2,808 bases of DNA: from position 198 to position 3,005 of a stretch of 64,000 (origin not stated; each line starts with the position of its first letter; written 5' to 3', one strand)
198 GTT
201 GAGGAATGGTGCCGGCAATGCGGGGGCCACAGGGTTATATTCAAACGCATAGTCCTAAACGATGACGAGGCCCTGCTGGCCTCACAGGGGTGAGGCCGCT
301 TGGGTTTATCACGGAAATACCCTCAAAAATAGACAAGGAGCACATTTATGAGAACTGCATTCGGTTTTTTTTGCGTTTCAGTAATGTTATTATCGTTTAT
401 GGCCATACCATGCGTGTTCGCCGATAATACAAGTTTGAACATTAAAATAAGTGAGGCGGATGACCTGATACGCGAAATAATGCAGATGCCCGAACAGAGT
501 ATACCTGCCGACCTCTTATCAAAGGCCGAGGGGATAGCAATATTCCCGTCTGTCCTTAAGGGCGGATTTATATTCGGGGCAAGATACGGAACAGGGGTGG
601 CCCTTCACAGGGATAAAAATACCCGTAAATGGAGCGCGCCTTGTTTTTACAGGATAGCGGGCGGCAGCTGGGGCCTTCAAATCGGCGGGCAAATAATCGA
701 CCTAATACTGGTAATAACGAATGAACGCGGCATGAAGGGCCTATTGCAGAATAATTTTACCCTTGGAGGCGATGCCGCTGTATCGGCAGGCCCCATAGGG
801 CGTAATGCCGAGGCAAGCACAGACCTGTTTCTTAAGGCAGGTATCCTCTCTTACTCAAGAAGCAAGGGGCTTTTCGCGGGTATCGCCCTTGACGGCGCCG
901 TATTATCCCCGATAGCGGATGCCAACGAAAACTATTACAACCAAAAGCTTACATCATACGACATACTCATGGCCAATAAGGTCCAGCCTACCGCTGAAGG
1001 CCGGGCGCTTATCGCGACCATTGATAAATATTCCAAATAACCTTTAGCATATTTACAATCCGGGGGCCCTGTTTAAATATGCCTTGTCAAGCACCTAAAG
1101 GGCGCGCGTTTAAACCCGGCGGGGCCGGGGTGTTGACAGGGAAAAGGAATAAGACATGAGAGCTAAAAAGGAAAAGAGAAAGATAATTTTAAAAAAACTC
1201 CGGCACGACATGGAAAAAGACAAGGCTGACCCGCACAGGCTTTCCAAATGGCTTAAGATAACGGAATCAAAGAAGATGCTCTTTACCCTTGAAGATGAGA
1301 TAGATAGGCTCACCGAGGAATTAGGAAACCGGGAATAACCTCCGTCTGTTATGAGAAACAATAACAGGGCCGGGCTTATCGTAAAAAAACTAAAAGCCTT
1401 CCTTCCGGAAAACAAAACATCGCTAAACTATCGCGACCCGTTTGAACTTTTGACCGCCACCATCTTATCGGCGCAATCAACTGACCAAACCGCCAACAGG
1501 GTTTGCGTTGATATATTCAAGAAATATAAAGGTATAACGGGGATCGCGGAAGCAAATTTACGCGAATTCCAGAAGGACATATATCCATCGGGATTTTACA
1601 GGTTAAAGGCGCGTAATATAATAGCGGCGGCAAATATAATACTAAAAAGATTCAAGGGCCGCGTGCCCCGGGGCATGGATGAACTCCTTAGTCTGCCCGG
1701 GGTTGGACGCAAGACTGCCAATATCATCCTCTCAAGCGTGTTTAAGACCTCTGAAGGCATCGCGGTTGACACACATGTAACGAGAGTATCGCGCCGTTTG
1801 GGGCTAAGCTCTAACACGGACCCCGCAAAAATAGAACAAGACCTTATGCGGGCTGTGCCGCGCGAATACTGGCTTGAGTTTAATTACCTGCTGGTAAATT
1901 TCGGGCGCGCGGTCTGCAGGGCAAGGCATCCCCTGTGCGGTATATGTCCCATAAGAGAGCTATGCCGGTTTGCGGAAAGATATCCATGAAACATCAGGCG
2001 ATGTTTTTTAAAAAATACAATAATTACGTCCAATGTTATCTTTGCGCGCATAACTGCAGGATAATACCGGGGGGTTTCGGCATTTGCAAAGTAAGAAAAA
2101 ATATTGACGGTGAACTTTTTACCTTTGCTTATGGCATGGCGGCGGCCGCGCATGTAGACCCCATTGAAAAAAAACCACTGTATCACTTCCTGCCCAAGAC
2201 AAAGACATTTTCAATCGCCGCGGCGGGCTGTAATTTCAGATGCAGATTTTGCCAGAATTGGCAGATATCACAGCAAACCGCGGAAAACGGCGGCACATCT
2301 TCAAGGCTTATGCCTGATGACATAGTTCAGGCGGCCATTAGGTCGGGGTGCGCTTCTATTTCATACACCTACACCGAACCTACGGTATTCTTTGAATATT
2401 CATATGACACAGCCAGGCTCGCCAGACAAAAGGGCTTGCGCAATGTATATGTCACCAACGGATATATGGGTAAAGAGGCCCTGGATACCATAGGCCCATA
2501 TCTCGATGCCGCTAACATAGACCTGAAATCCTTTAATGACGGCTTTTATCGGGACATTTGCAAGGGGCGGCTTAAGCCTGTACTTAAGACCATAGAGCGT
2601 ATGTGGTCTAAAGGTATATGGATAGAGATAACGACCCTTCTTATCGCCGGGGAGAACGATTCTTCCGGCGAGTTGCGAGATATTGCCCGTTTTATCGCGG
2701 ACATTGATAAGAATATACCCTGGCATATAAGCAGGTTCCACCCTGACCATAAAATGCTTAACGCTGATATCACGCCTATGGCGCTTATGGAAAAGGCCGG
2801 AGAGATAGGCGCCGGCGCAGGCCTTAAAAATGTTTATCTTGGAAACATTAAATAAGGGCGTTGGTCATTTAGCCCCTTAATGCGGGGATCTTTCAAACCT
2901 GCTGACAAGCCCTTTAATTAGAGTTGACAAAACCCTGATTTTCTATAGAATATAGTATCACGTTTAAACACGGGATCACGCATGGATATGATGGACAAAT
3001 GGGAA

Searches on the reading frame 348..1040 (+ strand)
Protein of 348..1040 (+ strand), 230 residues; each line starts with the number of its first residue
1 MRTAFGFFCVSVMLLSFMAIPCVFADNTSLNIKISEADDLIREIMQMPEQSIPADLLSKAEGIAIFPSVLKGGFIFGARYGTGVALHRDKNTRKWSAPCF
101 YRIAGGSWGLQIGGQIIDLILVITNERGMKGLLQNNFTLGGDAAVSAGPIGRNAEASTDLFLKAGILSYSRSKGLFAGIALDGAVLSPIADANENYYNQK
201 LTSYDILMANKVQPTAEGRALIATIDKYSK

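Call 37: find_encoding_contigs(protein=window:348-1040:+, flank=10000, max_places=1)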
Protein window:348-1040:+ (230 aa): 6 contigs read that carry it; 1 place shown.
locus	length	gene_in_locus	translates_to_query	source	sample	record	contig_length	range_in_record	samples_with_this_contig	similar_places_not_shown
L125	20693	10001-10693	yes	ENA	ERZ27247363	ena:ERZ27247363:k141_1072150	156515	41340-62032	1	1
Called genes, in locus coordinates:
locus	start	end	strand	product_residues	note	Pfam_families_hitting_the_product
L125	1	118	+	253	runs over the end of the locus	PF09522:RE_R_Pab1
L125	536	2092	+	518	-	PF01565:FAD_binding_4, PF02913:FAD-oxidase_C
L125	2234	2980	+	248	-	-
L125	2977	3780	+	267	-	PF04536:TPM_phosphatase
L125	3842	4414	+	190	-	PF04011:LemA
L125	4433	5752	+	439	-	PF13638:PIN_4, PF02562:PhoH, PF13245:AAA_19 (faint), PF13604:AAA_30 (faint)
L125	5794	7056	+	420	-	PF00342:PGI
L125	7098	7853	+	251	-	PF01435:Peptidase_M48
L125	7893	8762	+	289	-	PF13884:Peptidase_S74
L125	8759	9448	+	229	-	PF03853:YjeF_N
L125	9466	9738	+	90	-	PF05899:Cupin_3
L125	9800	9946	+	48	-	-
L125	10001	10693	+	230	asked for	PF04366:Ysc84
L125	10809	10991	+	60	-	-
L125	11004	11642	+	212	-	PF00730:HhH-GPD, PF00633:HHH, PF10576:EndIII_4Fe-2S (faint)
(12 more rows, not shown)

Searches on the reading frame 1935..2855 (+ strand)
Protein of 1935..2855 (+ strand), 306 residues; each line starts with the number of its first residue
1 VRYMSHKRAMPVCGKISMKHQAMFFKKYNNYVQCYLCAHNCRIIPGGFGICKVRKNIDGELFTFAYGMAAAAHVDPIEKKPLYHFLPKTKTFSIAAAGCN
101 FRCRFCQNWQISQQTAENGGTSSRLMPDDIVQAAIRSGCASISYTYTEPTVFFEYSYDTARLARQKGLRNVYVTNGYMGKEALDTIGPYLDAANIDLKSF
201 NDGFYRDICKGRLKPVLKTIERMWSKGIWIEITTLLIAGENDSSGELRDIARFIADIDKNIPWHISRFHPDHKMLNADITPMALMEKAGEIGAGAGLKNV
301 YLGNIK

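Call 30: search_protein_families(library=pfam, proteins=[window:1935-2855:+], max_evalue=0.01)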
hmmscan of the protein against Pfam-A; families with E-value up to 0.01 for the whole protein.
window:1935-2855:+ (306 aa): 2 families
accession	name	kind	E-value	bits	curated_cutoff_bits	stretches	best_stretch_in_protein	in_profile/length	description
PF04055.27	Radical_SAM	-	5.6e-22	79.1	29.5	1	97-244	5-158/166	Radical SAM superfamily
PF13353.11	Fer4_12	-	0.0028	18.4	22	1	94-184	10-99/137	4Fe-4S single cluster domain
